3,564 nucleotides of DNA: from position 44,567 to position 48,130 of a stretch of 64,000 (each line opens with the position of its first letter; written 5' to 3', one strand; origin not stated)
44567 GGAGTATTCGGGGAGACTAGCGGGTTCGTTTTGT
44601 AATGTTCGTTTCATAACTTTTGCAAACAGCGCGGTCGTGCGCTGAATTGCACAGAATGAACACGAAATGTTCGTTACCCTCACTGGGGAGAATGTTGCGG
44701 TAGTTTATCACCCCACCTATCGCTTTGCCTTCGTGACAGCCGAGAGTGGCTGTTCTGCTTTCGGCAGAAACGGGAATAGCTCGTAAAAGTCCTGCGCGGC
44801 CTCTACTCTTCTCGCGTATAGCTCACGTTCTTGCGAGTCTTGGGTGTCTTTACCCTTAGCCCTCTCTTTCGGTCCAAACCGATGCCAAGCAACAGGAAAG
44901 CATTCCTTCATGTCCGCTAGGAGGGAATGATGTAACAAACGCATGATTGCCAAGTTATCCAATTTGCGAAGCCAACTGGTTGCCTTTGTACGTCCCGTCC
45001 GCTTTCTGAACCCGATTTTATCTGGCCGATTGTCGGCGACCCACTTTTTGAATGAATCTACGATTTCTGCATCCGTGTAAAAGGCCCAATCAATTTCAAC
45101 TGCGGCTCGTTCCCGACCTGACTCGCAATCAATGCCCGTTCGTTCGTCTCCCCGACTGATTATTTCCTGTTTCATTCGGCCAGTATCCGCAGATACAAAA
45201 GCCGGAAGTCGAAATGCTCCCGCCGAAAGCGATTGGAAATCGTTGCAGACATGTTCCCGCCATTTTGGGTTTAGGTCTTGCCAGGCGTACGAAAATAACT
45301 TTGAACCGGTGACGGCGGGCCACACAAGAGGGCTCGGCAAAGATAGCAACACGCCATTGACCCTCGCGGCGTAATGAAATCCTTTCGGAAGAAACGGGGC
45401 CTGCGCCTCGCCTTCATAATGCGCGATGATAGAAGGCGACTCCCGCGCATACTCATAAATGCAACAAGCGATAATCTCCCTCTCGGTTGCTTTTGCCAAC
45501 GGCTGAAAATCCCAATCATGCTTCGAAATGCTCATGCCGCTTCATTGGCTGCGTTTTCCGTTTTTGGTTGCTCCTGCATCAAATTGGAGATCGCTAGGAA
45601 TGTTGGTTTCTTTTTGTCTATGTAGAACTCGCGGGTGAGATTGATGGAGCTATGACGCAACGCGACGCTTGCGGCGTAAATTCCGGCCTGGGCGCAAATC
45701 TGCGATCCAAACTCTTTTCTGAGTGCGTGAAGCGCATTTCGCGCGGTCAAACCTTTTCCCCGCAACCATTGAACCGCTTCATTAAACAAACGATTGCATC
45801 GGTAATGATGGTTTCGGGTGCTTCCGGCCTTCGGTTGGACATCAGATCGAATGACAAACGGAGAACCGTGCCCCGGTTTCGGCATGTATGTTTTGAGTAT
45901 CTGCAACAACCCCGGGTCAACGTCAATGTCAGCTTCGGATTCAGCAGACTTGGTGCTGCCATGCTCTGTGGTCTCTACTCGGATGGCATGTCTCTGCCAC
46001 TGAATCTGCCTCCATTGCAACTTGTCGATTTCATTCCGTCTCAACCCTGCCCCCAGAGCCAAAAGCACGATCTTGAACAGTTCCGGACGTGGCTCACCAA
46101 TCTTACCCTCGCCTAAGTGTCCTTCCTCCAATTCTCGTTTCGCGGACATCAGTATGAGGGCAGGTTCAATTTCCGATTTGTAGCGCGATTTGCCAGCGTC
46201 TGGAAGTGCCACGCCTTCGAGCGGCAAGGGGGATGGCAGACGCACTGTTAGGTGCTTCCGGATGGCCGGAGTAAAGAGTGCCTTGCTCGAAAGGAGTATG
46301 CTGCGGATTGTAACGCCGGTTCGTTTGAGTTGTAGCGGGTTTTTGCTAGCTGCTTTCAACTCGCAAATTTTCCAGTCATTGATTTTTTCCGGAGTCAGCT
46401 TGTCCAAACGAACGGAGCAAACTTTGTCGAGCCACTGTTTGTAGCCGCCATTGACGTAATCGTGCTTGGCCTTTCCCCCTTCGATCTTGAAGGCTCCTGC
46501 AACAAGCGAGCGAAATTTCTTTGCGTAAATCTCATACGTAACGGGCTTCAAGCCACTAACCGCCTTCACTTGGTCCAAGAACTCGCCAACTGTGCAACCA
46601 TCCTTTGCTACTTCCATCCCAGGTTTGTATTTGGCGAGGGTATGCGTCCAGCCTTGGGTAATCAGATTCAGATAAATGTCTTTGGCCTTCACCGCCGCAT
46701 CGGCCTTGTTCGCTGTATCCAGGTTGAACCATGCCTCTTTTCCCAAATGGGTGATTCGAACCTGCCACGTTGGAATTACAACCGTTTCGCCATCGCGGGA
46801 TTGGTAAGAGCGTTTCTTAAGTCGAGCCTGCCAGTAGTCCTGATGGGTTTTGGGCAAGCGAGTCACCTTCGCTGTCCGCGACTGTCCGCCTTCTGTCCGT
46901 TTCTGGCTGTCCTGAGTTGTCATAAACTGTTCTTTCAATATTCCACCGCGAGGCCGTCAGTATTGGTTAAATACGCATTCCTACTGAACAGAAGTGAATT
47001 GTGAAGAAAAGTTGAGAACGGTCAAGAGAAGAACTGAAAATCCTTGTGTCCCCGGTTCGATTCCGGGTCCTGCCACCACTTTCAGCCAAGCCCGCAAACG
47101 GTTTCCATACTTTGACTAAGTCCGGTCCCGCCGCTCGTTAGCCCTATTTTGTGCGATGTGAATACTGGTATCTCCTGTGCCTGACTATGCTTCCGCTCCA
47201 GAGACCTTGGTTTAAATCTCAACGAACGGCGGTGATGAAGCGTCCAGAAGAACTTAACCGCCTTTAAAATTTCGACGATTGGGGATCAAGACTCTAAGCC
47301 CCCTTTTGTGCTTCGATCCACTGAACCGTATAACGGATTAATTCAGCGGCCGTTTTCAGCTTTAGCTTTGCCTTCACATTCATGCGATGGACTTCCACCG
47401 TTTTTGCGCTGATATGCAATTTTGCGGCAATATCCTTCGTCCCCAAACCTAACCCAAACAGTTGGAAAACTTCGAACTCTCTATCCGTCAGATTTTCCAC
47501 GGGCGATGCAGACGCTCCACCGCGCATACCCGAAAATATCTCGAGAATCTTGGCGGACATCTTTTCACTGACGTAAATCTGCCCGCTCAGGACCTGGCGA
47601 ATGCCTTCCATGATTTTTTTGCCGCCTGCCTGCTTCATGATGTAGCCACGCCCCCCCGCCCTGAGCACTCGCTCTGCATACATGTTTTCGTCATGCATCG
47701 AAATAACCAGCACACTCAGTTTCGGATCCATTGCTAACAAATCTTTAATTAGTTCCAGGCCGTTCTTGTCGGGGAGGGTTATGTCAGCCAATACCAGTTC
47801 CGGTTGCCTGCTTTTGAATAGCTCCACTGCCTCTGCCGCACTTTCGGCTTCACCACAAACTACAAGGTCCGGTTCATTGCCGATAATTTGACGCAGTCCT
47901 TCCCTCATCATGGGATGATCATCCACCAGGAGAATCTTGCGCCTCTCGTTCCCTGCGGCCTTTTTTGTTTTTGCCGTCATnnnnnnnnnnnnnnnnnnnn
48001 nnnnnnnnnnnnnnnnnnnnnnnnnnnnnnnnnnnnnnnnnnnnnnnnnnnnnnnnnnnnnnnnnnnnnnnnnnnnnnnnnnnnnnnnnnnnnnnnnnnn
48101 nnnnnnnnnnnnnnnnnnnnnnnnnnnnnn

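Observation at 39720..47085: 7.3-kb integrative element in tRNA-Phe with a replication module, satellite/PICI-like in size and layout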

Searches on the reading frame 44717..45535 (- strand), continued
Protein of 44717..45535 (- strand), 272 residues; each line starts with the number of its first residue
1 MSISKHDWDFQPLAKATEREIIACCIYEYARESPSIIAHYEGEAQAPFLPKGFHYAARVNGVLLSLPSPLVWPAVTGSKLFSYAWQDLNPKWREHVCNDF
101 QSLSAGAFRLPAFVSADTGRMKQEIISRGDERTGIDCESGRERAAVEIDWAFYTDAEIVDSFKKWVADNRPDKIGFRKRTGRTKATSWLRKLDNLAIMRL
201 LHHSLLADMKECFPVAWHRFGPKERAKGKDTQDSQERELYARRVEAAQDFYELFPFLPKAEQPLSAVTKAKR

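Call 69: predict_structure(alignment_id=A5)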
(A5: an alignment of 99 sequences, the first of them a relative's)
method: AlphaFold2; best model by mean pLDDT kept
length: 272 residues; sequences in the alignment: 99
mean_pLDDT: 79.5   pTM: 0.71
mean pLDDT of the five models: 79.5, 77.5, 76.9, 76.9, 76.9
residues with pLDDT >= 90: 109; 70-90: 86; 50-70: 59; < 50: 18
segments of 3 or more residues with pLDDT < 50: 44-51, 105-107, 178-180
pLDDT, mean of each block of 10 residues (from residue 1): 92 93 94 90 53 51 60 73 94 87 56 66 55 70 79 81 84 61 72 97 95 96 82 92 96 86 93 75
secondary structure, 60 per line:
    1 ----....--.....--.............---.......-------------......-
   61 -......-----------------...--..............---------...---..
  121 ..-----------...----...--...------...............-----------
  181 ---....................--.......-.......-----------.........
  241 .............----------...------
elements in order: H5-8 H11-15 H18-30 H34-40 E54-59 E62-67 H90-103 E113-115 H119-122 E134-136 E141-143 E146-148 H155-169 H184-203 H206-212 H214-220 H232-253

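Call 76: fold_search(model_id=the predicted structure, library=viral)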
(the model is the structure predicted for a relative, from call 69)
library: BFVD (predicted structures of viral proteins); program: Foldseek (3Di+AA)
matches with E <= 10: 49; with E <= 0.001: 0
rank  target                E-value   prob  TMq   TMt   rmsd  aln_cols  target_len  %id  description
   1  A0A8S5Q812            2.2e+00  0.07  0.14  0.21  13.3       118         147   18  Uncharacterized protein [Siphoviridae sp. ctf8W5]
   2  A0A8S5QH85            2.4e+00  0.03  0.08  0.07  21.5       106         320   14  Uncharacterized protein [Myoviridae sp. ctdNl2]
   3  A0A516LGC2            2.4e+00  0.03  0.09  0.12  21.2       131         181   11  (no name in the UniProt tables at hand)
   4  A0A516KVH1            3.3e+00  0.02  0.11  0.08  19.8       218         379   11  (no name in the UniProt tables at hand)
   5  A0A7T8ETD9            4.3e+00  0.06  0.14  0.11  18.0       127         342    9  (no name in the UniProt tables at hand)
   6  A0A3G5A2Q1            4.3e+00  0.01  0.11  0.04  25.4       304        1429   13  Uncharacterized protein [Gaeavirus sp.]
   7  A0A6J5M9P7            4.6e+00  0.02  0.11  0.14  15.7       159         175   13  Uncharacterized protein [uncultured Caudovirales phage]
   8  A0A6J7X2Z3            4.6e+00  0.02  0.10  0.07  16.6       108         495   16  DNA transfer protein [uncultured Caudovirales phage]
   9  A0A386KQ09            4.8e+00  0.05  0.15  0.12  17.3       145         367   14  Uncharacterized protein [Caulobacter phage Kronos]
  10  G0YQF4                5.1e+00  0.04  0.14  0.21  13.1       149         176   13  Gp062 [Erwinia phage vB_EamP-S6]
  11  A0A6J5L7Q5            5.4e+00  0.10  0.11  0.34   9.5        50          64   12  Uncharacterized protein [uncultured Caudovirales phage]
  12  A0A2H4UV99            5.4e+00  0.02  0.14  0.07  21.7       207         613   11  Uncharacterized protein [Bodo saltans virus]
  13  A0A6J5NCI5            5.4e+00  0.01  0.11  0.14  20.1       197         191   11  Helix-turn-helix domain containing protein [uncultured Caudovirales phage]
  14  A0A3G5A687            5.6e+00  0.05  0.09  0.12  13.5        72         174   12  Uncharacterized protein [Homavirus sp.]
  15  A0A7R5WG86            5.6e+00  0.05  0.16  0.07  12.6       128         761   12  RNA polymerase-associated transcription-specificity factor RAP94 [Diachasmimorpha longicaudata entomopoxvirus]
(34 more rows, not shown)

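Call 83: search_protein_families(library=phrogs, proteins=[L015:6516-8951:+, L016:6542-8440:+, L024:12502-13998:+, L020:11244-12140:+, L020:12137-13201:+, L023:9806-11056:+, L020:14276-15766:+, L015:10047-13517:+, L003:11251-14190:+, L005:2668-5223:+], max_evalue=0.001)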
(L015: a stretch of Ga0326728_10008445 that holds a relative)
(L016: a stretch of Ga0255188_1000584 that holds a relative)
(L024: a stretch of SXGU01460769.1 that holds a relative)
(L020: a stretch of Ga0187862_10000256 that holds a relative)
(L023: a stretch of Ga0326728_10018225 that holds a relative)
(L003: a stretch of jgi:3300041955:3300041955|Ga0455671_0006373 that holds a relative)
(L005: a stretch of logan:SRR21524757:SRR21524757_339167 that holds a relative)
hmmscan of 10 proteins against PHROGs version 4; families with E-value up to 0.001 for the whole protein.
L015:6516-8951:+ (811 aa): 2 families
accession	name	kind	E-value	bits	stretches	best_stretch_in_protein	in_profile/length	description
phrog_6088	-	DNA, RNA and nucleotide metabolism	1.3e-13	51.3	1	3-80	4-81/772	DNA primase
phrog_239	-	DNA, RNA and nucleotide metabolism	0.00035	20.6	1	24-303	45-321/801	DNA primase/helicase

L016:6542-8440:+ (632 aa): 1 family
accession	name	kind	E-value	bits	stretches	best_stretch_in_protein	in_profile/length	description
phrog_29234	-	unknown function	5.6e-06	25.7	1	224-488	462-734/887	-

L024:12502-13998:+ (498 aa): 3 families
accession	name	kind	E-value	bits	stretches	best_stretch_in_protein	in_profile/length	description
phrog_3022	-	DNA, RNA and nucleotide metabolism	3.4e-08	33.4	1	86-413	340-674/788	DNA primase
phrog_14296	-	DNA, RNA and nucleotide metabolism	3.7e-08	33.8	1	240-430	134-322/417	DNA primase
phrog_5311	-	DNA, RNA and nucleotide metabolism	1.2e-07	31.4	1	130-421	288-594/692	helicase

L020:11244-12140:+ (298 aa): 0 families

L020:12137-13201:+ (354 aa): 9 families
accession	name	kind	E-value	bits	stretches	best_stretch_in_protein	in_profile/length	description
phrog_2597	-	DNA, RNA and nucleotide metabolism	1.5e-57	196.7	1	36-250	339-553/747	DNA primase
phrog_906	-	DNA, RNA and nucleotide metabolism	9.9e-19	68.6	1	22-221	487-683/872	DNA polymerase/primase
phrog_3123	-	unknown function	2.2e-17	63.9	1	32-249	308-546/583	-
phrog_1284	-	unknown function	2.5e-10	41.2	1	56-197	27-164/306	-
phrog_239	-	DNA, RNA and nucleotide metabolism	4.7e-07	30.1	1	57-248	352-560/801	DNA primase/helicase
phrog_2850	-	unknown function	3.2e-06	27.3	1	67-255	161-345/465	-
phrog_13004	-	unknown function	3.1e-05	24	1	40-198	108-273/363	-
phrog_19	-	DNA, RNA and nucleotide metabolism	0.00015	21.8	0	154-248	449-545/621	DnaB-like replicative helicase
phrog_243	-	DNA, RNA and nucleotide metabolism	0.00072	19.6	0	164-248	143-232/273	DnaB-like replicative helicase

L023:9806-11056:+ (416 aa): 0 families

L020:14276-15766:+ (496 aa): 0 families

L015:10047-13517:+ (1156 aa): 10 families
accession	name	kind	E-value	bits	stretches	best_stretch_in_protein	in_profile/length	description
phrog_23807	-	unknown function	5.1e-83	280.5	1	77-734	96-754/1053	-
phrog_62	-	DNA, RNA and nucleotide metabolism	1.3e-55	189.6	1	102-643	690-1136/1881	DNA helicase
phrog_16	-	DNA, RNA and nucleotide metabolism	1.5e-31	110.5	2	106-294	270-435/986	DNA helicase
phrog_26785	-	unknown function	4.9e-26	92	2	383-624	579-850/1087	-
phrog_29996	-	unknown function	5.4e-13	48.8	1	486-632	1016-1156/1189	-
phrog_1685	-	unknown function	8.1e-12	44.2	1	558-644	1465-1553/2278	-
phrog_21391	-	DNA, RNA and nucleotide metabolism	1.1e-06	27.1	0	559-603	1408-1453/2021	DNA helicase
phrog_11801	-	other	1.3e-06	26.8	0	556-651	1407-1507/2269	DNA methyltransferase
phrog_11354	-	unknown function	6.6e-06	26.8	1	563-632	27-97/116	-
phrog_10089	-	moron, auxiliary metabolic gene and host takeover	0.00034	18.3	1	567-644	2893-2976/4647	DarB-like antirestriction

L003:11251-14190:+ (979 aa): 7 families
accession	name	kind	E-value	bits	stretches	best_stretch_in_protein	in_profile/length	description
phrog_2249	-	DNA, RNA and nucleotide metabolism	2e-64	219.6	1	193-379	136-332/802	DNA primase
phrog_35358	-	DNA, RNA and nucleotide metabolism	9.4e-42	144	1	213-369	179-360/968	DNA primase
phrog_4913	-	DNA, RNA and nucleotide metabolism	1.6e-28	100.1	1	241-393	241-403/1290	replication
phrog_510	-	DNA, RNA and nucleotide metabolism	9.5e-19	68.5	1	206-372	180-363/667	DNA primase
phrog_25777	-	DNA, RNA and nucleotide metabolism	4.7e-17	62.3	1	211-386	197-368/907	DNA primase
phrog_1139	-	DNA, RNA and nucleotide metabolism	3.5e-14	52.8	1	225-371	146-289/895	DNA primase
phrog_47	-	DNA, RNA and nucleotide metabolism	0.00021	21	1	253-366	228-334/947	DNA primase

L005:2668-5223:+ (851 aa): 3 families
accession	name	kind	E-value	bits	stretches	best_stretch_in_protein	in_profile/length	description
phrog_2373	-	DNA, RNA and nucleotide metabolism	3.8e-21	76.3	1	337-746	56-481/515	DNA helicase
phrog_28855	-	unknown function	5.4e-17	62.4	1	38-204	23-174/804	-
phrog_18375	-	DNA, RNA and nucleotide metabolism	1e-13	51.5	1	78-210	52-185/644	DNA primase/helicase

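Call 86: search_dna_similar(query=window:44717-45535:-, collection=phages, mode=protein, max_evalue=0.001, max_rows=10)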
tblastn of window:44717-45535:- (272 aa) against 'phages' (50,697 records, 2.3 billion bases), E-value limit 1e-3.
No match.

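Call 94: fold_search(model_id=the predicted structure, library=pdb)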
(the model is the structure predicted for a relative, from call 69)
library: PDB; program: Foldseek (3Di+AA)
matches with E <= 10: 28; with E <= 0.001: 0
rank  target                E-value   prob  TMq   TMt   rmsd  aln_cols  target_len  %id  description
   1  4r5i_A                2.0e+00  0.04  0.11  0.12  18.0       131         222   15  Crystal structure of the DnaK C-terminus with the substrate peptide NRLLLTG (released 2014-09-10)
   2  5cdo_R                2.0e+00  0.03  0.08  0.05  23.4       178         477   10  3.15A structure of QPT-1 with S.aureus DNA gyrase and DNA (released 2015-12-16)
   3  7woo_C                2.2e+00  0.01  0.10  0.04  26.5       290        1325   13  Cryo-EM structure of the inner ring protomer of the Saccharomyces cerevisiae nuclear pore complex (released 2022-04-13)
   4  4r5l_C                2.9e+00  0.03  0.10  0.11  17.1       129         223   16  Crystal structure of the DnaK C-terminus (Dnak-SBD-C) (released 2014-09-10)
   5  8i7o_XJ               3.6e+00  0.02  0.11  0.14  16.7       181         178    9  In situ structure of axonemal doublet microtubules in mouse sperm with 16-nm repeat (released 2023-10-11)
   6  4r5g_B                4.0e+00  0.02  0.12  0.14  17.4       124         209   14  Crystal structure of the DnaK C-terminus with the inhibitor PET-16 (released 2014-09-10)
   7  6irv_A                4.0e+00  0.02  0.09  0.06  14.8       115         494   14  Crystal structure of the human cap-specific adenosine methyltransferase (released 2018-12-05)
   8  9brt_a                5.2e+00  0.03  0.12  0.05  19.6       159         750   12  Intact V-ATPase State 1 and synaptophysin complex in mouse brain isolated synaptic vesicles (released 2024-06-19)
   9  8cdj_D                5.2e+00  0.03  0.12  0.05  15.3       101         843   11  CAND1 b-hairpin++-SCF-SKP2 CAND1 rolling SCF engaged (released 2023-04-19)
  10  6f40_O                5.2e+00  0.02  0.13  0.09  14.9       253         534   13  RNA Polymerase III open complex (released 2018-01-17)
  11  8whl_B                6.1e+00  0.04  0.11  0.12  13.0        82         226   16  Crystal structure of CLASP2 in complex with CENP-E (released 2024-08-28)
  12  9njc_A                6.8e+00  0.05  0.14  0.07  14.9       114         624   16  hPNPase bound to PO4 in loop conformation 1 (released 2025-12-10)
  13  2o2e_B                6.8e+00  0.03  0.09  0.08  11.7        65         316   14  Mycobacterium tuberculosis tryptophan synthase beta subunit dimer (apoform) (released 2008-04-08)
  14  9a2i_MODEL_1_A        6.8e+00  0.01  0.08  0.06  18.6       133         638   16  Model of E. coli DnaK by in-cell photo-crosslinking MS and deep learning (released 2023-02-24)
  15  6cgv_M                7.1e+00  0.05  0.13  0.12  13.1       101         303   12  Revised crystal structure of human adenovirus (released 2018-04-25)
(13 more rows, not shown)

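Call 98: search_protein_representatives(alignment_id=A5)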
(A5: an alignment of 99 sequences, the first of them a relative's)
Query: 99 sequences, 329 profile positions. Proteins with E-value up to 0.001 (for the whole library): 1243; up to 1e-10: 543; up to 1e-30: 184. The best 150 are listed.
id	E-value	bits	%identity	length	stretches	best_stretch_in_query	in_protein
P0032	1.6e-130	451.6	-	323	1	8-328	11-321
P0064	6.8e-129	446.2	-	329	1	4-328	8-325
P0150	4.0e-119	414.1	-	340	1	4-328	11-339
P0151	6.4e-103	360.8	-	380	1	5-326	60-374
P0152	1.0e-99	350.3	-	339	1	7-328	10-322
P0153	6.0e-97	341.2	-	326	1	7-326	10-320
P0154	1.7e-96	339.8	-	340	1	8-327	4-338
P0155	2.2e-94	332.8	-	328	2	202-328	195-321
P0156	3.4e-91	322.3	-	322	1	4-325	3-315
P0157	6.5e-90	318.1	-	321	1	6-326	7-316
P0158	4.5e-87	308.8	-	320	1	4-327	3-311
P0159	3.2e-85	302.7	-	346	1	7-325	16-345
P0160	1.6e-82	293.8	-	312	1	7-326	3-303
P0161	3.4e-82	292.7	-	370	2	201-320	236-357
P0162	2.1e-79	283.6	-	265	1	32-252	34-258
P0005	3.0e-59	217.3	-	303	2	163-327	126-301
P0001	1.6e-56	208.3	-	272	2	178-327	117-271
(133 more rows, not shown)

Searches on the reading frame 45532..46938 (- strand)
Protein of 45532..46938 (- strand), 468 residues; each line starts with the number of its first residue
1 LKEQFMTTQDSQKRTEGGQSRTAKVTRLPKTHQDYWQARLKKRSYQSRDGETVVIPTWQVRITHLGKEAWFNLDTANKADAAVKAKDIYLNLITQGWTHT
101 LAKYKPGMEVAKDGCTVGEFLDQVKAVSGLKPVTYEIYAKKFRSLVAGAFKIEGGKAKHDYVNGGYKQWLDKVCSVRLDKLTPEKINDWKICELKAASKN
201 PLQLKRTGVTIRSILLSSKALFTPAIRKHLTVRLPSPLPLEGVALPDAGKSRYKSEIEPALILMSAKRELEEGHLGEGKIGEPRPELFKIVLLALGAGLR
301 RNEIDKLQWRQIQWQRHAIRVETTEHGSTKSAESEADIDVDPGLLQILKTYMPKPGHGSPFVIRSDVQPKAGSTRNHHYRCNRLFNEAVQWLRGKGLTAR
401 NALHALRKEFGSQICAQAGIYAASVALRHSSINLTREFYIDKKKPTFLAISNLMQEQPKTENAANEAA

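Call 4: search_protein_families(library=pfam, proteins=[window:45532-46938:-], max_evalue=0.1)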
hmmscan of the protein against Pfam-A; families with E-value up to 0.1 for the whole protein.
window:45532-46938:- (468 aa): 1 family
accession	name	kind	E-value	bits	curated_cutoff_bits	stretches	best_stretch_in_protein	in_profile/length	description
PF00589.27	Phage_integrase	-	1.6e-08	35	27.1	1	290-443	27-169/172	Phage integrase family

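Call 5: search_protein_families(library=phrogs, proteins=[window:45532-46938:-], max_evalue=0.01)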
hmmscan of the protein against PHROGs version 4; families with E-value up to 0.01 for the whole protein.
window:45532-46938:- (468 aa): 3 families
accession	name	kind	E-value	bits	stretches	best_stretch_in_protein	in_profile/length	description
phrog_1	-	integration and excision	2.9e-23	84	1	57-441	123-434/611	integrase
phrog_216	-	integration and excision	2.7e-12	47.4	1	290-443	79-225/301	integrase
phrog_37709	-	unknown function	0.0013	19.7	1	279-319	69-109/116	-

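Call 14: search_protein_families(library=padloc, proteins=[window:45532-46938:-], max_evalue=0.01)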
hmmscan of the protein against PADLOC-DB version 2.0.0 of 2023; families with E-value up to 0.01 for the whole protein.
window:45532-46938:- (468 aa): 0 families

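Call 15: search_protein_families(library=ncbifam, proteins=[window:45532-46938:-], max_evalue=0.01)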
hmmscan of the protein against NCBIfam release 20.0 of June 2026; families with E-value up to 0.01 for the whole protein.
window:45532-46938:- (468 aa): 0 families

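Call 48: find_related_loci(query=window:45532-46938:-, collection=viral_contigs, flank=10000)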
Query window:45532-46938:- (468 aa) in viral_contigs; peptide patterns used: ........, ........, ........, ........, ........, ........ (x = any residue, [..] = any of these).
7 stretches matched a pattern, but none encodes a relative of the query by tblastn (E <= 1e-3).

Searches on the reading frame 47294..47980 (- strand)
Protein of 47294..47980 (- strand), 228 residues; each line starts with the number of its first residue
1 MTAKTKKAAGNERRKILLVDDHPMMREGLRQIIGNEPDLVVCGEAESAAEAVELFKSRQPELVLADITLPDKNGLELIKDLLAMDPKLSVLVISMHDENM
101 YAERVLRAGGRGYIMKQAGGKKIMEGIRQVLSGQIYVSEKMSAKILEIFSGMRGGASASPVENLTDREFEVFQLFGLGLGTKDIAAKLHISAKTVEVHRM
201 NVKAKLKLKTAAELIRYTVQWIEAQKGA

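Call 9: find_encoding_contigs(protein=window:47294-47980:-, flank=10000, max_places=10)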
Protein window:47294-47980:- (228 aa): 1 contig read that carries it; 1 place shown.
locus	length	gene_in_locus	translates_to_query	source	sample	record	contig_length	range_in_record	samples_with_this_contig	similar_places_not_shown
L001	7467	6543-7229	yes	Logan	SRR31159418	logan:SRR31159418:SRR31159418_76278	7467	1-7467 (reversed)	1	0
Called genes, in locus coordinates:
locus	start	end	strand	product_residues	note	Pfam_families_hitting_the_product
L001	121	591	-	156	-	PF00027:cNMP_binding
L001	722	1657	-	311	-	PF04055:Radical_SAM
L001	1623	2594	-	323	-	PF00582:Usp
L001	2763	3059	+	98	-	-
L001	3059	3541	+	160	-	PF00027:cNMP_binding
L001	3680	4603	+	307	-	PF10114:PocR, PF00165:HTH_AraC (weak), PF12833:HTH_18, PF00165:HTH_AraC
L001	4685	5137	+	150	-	PF00072:Response_reg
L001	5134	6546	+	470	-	PF00072:Response_reg, PF08448:PAS_4, PF07730:HisKA_3, PF13581:HATPase_c_2 (faint), PF02518:HATPase_c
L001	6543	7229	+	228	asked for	PF00072:Response_reg, PF00196:GerE, PF08281:Sigma70_r4_2 (weak)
